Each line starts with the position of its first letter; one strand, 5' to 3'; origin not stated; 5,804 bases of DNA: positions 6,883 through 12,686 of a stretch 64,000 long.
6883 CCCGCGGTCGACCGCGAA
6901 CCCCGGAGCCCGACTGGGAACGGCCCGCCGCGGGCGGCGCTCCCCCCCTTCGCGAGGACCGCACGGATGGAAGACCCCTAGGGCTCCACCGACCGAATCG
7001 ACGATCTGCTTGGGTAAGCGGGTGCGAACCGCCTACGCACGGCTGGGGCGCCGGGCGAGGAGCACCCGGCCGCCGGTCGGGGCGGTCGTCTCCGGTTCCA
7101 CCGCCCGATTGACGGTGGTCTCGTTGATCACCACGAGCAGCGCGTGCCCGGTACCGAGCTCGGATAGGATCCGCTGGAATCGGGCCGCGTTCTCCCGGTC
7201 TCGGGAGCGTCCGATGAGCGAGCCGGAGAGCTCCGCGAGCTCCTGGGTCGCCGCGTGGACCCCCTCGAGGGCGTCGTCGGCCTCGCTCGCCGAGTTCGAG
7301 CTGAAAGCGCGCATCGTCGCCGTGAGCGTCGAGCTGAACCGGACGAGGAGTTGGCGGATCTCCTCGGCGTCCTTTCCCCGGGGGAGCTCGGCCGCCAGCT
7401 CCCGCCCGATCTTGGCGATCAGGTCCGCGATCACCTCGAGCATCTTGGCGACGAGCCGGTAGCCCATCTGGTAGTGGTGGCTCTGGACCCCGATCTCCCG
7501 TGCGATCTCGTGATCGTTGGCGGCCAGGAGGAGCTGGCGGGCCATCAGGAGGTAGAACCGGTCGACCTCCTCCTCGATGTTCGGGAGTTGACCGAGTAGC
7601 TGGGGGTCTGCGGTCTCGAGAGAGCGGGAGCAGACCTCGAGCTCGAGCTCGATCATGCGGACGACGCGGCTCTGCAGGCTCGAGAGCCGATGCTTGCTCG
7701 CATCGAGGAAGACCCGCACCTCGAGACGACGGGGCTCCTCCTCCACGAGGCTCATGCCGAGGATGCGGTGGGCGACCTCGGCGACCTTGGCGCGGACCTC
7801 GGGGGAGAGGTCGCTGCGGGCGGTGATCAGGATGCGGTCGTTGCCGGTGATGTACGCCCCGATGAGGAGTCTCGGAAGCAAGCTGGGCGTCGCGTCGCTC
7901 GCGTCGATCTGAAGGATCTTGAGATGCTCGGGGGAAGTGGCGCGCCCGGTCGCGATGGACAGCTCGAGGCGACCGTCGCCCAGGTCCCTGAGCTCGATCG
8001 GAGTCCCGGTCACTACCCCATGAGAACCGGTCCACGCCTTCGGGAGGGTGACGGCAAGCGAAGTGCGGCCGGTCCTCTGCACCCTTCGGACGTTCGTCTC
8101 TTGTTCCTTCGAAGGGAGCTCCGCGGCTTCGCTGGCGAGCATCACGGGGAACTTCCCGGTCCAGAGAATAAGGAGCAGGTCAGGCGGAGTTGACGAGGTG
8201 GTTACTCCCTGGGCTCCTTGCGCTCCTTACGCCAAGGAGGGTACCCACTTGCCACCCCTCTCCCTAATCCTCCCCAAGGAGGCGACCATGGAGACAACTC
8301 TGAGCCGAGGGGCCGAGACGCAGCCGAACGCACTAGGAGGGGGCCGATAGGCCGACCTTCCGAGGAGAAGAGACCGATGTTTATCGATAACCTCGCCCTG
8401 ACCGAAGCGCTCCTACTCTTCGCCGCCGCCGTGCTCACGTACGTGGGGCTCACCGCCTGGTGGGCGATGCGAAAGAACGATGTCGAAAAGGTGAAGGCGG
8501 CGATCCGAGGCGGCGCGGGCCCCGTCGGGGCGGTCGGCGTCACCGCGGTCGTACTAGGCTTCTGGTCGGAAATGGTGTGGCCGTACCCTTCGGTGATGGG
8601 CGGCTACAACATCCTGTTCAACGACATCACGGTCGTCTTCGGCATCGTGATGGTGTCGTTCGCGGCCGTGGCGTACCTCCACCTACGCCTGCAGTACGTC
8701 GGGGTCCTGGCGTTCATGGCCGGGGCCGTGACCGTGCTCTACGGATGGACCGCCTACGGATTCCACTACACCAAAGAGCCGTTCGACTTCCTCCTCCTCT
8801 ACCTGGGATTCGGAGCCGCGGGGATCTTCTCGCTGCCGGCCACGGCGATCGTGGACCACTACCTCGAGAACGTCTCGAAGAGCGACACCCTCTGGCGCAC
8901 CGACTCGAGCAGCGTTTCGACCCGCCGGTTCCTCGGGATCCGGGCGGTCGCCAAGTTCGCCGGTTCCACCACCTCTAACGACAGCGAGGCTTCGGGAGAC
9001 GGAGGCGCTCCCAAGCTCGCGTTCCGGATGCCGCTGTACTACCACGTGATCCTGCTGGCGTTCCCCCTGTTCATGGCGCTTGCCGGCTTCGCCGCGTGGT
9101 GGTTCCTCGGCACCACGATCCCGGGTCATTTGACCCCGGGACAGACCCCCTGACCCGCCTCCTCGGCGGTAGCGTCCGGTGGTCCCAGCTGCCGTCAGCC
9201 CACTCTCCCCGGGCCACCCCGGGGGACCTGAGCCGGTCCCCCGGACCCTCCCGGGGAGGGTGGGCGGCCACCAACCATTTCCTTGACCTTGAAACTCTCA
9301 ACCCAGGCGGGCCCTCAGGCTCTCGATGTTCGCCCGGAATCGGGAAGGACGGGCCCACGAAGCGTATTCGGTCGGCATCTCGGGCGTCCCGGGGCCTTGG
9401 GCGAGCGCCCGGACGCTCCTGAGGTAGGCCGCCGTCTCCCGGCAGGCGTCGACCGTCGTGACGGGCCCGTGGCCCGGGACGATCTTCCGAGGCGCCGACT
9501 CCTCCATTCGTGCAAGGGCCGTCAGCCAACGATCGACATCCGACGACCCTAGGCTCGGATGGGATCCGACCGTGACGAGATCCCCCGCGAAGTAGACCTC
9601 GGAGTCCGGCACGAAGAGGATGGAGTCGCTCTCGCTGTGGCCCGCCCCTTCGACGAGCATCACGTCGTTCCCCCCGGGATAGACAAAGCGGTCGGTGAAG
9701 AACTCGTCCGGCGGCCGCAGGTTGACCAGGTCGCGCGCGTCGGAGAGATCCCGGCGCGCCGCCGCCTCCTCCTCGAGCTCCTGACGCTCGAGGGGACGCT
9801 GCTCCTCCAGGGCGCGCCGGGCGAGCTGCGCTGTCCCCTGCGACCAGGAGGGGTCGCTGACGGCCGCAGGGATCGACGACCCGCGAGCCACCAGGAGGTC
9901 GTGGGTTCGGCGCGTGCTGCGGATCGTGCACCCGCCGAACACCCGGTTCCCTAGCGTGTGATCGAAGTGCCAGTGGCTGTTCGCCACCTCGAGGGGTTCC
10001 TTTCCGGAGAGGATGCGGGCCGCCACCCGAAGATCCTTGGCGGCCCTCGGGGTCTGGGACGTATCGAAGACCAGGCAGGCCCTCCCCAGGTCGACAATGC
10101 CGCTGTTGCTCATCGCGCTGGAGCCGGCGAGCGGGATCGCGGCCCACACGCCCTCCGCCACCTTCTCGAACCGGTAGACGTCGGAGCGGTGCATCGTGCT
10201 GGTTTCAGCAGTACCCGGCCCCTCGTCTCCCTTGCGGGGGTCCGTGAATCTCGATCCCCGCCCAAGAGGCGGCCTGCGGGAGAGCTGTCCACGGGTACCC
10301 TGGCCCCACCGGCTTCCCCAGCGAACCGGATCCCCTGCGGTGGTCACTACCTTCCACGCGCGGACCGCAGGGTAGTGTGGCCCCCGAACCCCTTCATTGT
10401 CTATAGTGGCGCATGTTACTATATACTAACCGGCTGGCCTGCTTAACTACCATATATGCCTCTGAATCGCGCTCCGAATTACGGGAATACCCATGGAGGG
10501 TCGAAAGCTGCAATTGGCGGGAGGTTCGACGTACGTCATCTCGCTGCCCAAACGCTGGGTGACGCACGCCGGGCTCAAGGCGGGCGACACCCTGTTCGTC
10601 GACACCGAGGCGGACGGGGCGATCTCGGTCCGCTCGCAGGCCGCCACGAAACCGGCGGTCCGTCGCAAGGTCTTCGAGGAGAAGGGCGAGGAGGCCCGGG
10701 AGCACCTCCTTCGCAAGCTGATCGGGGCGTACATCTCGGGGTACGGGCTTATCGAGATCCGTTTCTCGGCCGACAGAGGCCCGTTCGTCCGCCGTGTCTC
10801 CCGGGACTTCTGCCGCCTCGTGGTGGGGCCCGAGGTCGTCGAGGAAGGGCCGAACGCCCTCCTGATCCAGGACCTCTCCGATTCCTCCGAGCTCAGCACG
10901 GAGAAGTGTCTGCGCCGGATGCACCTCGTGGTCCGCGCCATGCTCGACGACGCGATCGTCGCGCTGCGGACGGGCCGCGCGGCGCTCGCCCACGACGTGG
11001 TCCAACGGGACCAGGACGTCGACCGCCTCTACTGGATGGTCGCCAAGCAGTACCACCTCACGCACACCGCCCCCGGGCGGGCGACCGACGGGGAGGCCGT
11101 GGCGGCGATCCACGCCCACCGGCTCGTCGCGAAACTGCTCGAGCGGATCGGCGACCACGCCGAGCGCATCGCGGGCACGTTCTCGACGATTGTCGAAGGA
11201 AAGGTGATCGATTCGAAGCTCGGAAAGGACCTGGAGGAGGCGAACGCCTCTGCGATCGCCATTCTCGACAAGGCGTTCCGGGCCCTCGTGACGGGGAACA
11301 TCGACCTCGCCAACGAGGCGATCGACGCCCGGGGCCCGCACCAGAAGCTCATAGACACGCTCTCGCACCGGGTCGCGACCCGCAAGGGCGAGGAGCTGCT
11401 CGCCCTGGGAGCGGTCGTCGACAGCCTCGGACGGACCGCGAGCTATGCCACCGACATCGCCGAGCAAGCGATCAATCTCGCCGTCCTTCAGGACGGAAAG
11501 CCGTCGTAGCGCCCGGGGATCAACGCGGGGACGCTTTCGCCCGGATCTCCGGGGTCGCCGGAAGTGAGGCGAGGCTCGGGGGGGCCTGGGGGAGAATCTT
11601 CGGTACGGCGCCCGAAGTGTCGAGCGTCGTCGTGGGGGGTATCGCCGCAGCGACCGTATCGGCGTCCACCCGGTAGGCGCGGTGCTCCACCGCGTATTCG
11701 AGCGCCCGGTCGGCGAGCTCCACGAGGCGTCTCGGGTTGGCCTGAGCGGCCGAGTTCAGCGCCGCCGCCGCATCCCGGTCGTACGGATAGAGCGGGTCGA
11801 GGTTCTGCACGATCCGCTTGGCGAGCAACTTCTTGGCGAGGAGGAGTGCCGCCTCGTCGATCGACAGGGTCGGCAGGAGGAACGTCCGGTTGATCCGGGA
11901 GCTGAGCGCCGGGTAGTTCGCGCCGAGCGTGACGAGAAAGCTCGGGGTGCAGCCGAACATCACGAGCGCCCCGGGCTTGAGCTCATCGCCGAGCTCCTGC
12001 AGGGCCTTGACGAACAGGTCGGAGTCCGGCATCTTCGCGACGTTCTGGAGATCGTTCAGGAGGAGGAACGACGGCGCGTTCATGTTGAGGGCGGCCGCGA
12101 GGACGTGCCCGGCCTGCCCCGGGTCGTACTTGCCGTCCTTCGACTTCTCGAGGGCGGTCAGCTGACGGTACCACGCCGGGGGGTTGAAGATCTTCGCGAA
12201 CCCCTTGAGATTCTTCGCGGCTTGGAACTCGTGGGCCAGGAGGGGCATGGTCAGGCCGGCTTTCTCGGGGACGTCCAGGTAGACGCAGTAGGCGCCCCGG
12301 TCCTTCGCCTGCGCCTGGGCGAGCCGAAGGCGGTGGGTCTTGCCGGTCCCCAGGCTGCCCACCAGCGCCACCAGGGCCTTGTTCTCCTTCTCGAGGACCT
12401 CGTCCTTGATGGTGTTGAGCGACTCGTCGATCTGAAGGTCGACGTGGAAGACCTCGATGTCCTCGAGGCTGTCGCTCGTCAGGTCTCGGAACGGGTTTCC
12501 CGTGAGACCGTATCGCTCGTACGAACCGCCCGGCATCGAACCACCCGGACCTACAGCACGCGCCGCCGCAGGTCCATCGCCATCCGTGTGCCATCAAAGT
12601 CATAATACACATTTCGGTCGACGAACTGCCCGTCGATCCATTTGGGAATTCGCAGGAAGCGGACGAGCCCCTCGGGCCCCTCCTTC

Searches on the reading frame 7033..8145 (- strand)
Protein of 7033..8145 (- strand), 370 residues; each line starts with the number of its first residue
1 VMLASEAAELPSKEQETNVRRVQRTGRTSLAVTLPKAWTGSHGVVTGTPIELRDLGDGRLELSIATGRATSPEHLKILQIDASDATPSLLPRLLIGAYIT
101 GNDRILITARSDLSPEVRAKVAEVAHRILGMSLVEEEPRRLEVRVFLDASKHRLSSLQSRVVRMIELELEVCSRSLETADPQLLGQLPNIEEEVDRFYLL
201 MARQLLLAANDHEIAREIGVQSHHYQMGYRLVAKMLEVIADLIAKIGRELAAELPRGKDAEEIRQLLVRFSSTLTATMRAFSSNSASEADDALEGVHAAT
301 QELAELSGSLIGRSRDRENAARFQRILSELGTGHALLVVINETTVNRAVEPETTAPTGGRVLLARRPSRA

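Call 51: search_protein_families(library=pfam, proteins=[window:7033-8145:-], max_evalue=0.0001)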
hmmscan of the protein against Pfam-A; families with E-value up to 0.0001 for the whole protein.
window:7033-8145:- (370 aa): 2 families
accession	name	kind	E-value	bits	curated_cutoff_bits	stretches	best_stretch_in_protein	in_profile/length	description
PF01895.24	PhoU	-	2e-06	28.5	23.5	1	166-248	9-87/89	PhoU domain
PF04014.23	MazE_antitoxin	-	2.2e-05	24.8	24.7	1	23-62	1-40/48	Antidote-toxin recognition MazE, bacterial antitoxin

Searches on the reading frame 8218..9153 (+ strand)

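Call 51: search_protein_families(library=pfam, proteins=[window:8218-9153:+], max_evalue=0.0001)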
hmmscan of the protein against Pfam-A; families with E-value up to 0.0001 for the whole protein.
window:8218-9153:+ (311 aa): 1 family
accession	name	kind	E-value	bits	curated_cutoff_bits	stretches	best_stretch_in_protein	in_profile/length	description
PF06168.16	DUF981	-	1.7e-27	97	29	1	54-214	1-153/186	Protein of unknown function (DUF981)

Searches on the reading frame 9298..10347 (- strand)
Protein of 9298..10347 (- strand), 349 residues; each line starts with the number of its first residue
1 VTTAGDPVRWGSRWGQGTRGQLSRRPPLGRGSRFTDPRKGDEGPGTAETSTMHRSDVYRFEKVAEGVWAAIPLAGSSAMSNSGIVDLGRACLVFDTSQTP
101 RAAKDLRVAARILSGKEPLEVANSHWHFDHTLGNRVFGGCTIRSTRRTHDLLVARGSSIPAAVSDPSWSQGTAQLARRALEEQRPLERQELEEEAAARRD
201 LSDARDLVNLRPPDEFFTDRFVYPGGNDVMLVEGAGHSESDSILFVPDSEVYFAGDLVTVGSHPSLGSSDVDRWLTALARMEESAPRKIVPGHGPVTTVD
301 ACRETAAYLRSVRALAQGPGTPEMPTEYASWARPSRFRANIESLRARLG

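Call 51: search_protein_families(library=pfam, proteins=[window:9298-10347:-], max_evalue=0.0001)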
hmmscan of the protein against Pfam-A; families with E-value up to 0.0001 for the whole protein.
window:9298-10347:- (349 aa): 1 family
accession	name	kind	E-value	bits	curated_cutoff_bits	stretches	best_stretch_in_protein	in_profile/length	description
PF00753.33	Lactamase_B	-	7e-17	62.4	22.7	2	201-293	96-196/196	Metallo-beta-lactamase superfamily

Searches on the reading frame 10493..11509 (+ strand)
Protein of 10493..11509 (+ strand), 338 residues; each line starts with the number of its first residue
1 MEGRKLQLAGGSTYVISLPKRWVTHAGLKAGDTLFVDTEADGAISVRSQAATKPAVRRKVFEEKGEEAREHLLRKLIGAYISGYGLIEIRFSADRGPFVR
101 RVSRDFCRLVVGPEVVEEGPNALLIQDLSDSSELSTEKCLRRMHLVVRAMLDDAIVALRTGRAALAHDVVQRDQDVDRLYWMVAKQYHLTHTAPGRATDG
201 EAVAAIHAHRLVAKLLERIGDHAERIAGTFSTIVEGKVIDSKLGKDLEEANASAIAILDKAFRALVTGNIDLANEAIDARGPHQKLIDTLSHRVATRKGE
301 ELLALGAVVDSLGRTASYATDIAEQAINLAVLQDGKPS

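Call 3: search_protein_families(library=pfam, proteins=[window:10493-11509:+], max_evalue=0.01)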
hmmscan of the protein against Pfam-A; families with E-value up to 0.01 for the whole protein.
window:10493-11509:+ (338 aa): 3 families
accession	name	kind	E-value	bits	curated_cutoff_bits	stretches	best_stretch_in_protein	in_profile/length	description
PF01895.24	PhoU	-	1.6e-22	80.1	23.5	2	140-227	1-86/89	PhoU domain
PF04014.23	MazE_antitoxin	-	1.5e-07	31.7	24.7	1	10-46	4-40/48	Antidote-toxin recognition MazE, bacterial antitoxin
PF04012.17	PspA_IM30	-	0.005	16.9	33.9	0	233-293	46-106/220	PspA/IM30 family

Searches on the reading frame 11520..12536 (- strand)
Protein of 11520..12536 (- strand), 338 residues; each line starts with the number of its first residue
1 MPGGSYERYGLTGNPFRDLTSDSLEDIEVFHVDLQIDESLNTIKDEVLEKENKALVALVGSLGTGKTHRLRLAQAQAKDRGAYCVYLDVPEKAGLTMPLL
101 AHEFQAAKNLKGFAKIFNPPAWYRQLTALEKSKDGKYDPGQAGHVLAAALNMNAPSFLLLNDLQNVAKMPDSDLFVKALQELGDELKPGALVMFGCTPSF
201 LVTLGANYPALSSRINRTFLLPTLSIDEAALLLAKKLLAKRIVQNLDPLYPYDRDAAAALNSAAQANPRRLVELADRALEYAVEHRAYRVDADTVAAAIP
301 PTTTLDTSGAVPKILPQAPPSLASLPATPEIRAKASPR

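Call 3: search_protein_families(library=pfam, proteins=[window:11520-12536:-], max_evalue=0.01)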
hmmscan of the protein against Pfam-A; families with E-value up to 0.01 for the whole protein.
window:11520-12536:- (338 aa): 1 family
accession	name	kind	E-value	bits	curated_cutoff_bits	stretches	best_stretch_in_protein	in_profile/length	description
PF13401.12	AAA_22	-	1.1e-05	26.2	27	1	52-197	4-124/130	AAA domain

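Call 23: search_protein_families(library=ncbifam, proteins=[window:11520-12536:-], max_evalue=0.01)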
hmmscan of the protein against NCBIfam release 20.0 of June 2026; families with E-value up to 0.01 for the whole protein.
window:11520-12536:- (338 aa): 1 family
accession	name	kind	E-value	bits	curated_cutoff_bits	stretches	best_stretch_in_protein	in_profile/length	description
TIGR03420.1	DnaA_homol_Hda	equivalog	3.3e-06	26.8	194.8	1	27-103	14-88/226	DnaA regulatory inactivator Hda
